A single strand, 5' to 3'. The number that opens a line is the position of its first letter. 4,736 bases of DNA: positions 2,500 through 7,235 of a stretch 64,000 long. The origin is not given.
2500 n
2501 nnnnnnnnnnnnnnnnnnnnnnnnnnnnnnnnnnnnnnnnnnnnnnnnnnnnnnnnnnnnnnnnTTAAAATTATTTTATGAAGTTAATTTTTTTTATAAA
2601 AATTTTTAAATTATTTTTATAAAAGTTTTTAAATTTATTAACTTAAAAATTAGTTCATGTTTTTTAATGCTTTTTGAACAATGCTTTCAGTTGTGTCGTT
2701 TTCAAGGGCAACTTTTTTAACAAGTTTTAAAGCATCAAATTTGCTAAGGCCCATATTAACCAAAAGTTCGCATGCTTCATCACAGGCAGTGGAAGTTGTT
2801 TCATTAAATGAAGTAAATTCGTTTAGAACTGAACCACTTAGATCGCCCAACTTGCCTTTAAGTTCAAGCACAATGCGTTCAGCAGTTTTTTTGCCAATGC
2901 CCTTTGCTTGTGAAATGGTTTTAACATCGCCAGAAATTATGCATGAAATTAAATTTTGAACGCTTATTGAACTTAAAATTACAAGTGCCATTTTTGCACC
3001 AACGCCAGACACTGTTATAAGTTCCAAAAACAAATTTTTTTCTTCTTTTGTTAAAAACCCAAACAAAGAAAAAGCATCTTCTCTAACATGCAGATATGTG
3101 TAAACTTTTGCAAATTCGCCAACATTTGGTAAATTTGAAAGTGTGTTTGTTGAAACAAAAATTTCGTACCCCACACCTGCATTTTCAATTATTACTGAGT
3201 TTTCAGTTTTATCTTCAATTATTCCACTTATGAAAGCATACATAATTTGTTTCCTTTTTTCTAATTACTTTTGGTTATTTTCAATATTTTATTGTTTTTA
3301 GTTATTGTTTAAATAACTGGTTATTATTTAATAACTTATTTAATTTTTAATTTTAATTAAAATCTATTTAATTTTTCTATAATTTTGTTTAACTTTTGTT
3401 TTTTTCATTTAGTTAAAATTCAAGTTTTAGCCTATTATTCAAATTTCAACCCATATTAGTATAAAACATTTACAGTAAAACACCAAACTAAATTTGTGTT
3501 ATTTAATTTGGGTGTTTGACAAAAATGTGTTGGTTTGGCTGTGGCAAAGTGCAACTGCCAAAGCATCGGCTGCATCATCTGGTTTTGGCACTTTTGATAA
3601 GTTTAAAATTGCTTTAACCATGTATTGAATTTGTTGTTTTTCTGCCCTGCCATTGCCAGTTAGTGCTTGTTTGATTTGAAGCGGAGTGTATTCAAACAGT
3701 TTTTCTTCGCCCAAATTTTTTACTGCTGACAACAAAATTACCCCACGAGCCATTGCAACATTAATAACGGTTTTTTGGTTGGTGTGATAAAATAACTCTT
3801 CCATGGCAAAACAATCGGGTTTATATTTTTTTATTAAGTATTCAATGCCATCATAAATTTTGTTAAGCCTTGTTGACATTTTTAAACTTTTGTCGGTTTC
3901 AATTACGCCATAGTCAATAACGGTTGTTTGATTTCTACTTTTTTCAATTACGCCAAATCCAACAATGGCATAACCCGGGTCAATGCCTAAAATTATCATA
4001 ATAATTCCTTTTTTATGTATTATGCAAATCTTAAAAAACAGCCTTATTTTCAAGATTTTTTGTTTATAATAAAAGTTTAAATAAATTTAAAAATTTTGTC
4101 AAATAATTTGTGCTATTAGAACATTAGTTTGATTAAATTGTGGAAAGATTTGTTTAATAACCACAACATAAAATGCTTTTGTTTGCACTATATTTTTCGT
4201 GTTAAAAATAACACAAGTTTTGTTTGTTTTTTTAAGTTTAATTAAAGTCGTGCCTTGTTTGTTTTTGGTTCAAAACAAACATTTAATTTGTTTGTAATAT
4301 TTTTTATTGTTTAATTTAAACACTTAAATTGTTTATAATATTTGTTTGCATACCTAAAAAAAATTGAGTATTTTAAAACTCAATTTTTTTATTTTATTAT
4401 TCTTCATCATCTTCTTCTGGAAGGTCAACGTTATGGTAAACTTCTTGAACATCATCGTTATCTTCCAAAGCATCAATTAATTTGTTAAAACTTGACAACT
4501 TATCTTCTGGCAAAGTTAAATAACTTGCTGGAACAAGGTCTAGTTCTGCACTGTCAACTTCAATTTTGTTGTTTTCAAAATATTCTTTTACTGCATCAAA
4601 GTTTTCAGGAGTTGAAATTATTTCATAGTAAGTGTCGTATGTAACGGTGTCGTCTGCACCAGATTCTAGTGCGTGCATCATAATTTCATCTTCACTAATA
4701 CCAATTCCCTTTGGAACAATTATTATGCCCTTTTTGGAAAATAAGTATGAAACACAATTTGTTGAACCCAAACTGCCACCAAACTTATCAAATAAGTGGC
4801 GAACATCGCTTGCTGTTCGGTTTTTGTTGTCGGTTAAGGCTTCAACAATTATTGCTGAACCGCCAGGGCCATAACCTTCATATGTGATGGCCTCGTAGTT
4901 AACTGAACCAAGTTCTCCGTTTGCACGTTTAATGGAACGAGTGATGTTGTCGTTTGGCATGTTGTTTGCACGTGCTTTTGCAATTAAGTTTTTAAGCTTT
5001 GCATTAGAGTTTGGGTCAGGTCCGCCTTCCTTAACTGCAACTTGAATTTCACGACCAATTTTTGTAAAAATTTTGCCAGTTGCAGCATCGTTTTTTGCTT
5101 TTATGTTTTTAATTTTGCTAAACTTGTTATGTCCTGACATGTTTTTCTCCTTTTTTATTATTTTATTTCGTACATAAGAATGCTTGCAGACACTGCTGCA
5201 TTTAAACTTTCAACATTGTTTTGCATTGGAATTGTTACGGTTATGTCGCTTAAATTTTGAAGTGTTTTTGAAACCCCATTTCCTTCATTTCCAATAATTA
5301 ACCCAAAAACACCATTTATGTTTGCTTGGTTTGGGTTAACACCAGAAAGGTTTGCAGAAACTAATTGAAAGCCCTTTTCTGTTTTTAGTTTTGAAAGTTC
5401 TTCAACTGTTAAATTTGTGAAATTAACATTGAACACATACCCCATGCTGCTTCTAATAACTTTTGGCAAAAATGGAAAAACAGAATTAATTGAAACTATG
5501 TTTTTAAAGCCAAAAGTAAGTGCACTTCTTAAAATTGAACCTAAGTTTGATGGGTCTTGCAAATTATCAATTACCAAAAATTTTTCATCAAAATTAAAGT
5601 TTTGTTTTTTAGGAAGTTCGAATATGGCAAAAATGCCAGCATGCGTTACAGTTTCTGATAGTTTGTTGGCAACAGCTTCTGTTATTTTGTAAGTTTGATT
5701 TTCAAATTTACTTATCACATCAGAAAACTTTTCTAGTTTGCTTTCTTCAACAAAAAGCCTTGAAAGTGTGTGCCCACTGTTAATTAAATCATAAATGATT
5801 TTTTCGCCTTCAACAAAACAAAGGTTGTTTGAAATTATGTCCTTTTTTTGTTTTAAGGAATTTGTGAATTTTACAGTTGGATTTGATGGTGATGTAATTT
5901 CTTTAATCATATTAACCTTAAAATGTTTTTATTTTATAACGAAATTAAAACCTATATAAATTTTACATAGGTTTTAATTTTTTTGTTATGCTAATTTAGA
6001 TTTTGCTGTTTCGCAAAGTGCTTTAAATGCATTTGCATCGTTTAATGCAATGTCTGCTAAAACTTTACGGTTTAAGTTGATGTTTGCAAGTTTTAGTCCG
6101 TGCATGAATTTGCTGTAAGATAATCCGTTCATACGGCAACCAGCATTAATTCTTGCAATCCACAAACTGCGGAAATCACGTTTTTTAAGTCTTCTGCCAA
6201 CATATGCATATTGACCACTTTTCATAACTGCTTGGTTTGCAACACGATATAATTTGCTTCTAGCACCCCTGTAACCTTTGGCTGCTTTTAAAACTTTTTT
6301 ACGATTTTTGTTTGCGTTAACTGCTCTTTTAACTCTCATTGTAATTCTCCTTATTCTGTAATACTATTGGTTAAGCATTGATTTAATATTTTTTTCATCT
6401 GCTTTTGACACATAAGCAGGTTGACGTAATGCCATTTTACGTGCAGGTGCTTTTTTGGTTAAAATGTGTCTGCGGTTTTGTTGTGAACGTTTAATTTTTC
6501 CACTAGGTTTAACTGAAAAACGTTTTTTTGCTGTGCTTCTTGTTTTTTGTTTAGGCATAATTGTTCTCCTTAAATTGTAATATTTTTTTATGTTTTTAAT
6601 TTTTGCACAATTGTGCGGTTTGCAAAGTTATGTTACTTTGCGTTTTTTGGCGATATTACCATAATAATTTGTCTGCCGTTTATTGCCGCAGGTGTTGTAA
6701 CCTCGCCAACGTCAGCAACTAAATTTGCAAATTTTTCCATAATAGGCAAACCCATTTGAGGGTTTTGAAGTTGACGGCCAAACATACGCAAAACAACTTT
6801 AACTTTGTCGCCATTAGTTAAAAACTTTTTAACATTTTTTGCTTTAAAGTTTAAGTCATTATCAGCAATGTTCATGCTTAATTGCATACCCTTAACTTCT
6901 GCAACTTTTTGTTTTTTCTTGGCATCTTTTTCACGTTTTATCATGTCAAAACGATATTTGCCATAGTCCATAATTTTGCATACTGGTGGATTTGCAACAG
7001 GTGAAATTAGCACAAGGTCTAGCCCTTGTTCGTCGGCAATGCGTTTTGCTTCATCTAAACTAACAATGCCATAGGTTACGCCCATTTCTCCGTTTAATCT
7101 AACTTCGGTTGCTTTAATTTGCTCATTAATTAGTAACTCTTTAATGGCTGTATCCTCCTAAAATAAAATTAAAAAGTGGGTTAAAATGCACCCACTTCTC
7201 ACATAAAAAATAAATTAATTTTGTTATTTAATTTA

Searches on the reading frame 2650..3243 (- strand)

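Call 64: search_protein_families(library=pfam, proteins=[window:2650-3243:-], max_evalue=0.0001)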
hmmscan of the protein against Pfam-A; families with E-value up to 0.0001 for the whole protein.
window:2650-3243:- (197 aa): 3 families
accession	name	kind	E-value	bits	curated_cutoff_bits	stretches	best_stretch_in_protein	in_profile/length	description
PF01330.27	RuvA_N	-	9.3e-24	83.7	23.6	1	1-62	1-61/61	RuvA N terminal domain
PF14520.12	HHH_5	-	4.1e-16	59.6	27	1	72-129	1-56/57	Helix-hairpin-helix domain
PF00633.29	HHH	-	4.2e-07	29.9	24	0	74-91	12-29/30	Helix-hairpin-helix motif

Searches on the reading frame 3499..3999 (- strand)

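Call 64: search_protein_families(library=pfam, proteins=[window:3499-3999:-], max_evalue=0.0001)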
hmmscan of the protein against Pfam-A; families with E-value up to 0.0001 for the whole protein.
window:3499-3999:- (166 aa): 1 family
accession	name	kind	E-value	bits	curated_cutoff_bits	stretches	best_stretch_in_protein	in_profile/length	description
PF02075.23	RuvC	-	5e-52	176.2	22.2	1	3-153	1-148/148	Crossover junction endodeoxyribonuclease RuvC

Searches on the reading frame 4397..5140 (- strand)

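Call 64: search_protein_families(library=pfam, proteins=[window:4397-5140:-], max_evalue=0.0001)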
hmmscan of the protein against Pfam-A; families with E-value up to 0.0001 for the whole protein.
window:4397-5140:- (247 aa): 2 families
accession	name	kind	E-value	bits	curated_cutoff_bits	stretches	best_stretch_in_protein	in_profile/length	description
PF01709.26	Transcrip_reg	-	1.6e-59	200.6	27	1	82-238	1-160/160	TACO1/YebC second and third domain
PF20772.2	TACO1_YebC_N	-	1.6e-29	102.6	36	1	5-76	1-73/73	TACO1/YebC protein N-terminal domain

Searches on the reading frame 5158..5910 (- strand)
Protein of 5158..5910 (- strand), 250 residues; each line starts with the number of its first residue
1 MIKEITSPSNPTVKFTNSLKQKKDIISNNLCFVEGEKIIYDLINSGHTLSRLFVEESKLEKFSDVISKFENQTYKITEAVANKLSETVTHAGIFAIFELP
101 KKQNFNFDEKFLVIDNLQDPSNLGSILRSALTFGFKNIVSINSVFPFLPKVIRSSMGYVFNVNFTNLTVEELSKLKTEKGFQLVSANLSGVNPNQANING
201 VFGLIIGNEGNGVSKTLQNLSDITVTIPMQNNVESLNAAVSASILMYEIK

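Call 64: search_protein_families(library=pfam, proteins=[window:5158-5910:-], max_evalue=0.0001)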
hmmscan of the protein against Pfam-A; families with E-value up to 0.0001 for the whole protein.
window:5158-5910:- (250 aa): 3 families
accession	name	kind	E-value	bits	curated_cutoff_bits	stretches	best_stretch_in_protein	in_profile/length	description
PF00588.24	SpoU_methylase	-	3e-32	112.1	29.7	1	111-247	3-142/142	SpoU rRNA Methylase family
PF22435.1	MRM3-like_sub_bind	-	1.3e-10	42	27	1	10-95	1-84/84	MRM3-like substrate binding domain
PF08032.17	SpoU_sub_bind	-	2.3e-07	31.5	22.8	1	32-100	1-73/76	RNA 2'-O ribose methyltransferase substrate binding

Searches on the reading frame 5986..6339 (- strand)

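Call 64: search_protein_families(library=pfam, proteins=[window:5986-6339:-], max_evalue=0.0001)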
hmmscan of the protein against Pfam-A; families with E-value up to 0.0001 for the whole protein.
window:5986-6339:- (117 aa): 1 family
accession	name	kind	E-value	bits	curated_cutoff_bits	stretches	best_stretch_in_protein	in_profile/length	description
PF00453.23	Ribosomal_L20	-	2.1e-47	160.1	30.8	1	2-108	1-107/107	Ribosomal protein L20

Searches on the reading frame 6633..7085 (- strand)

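Call 64: search_protein_families(library=pfam, proteins=[window:6633-7085:-], max_evalue=0.0001)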
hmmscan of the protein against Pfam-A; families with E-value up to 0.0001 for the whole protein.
window:6633-7085:- (150 aa): 2 families
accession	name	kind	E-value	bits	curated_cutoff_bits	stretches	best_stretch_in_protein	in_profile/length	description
PF00707.27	IF3_C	-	1.8e-26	92.3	34.8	1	63-147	2-86/86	Translation initiation factor IF-3, C-terminal domain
PF05198.21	IF3_N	-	2.4e-21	76.1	26.9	1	2-55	17-70/70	Translation initiation factor IF-3, N-terminal domain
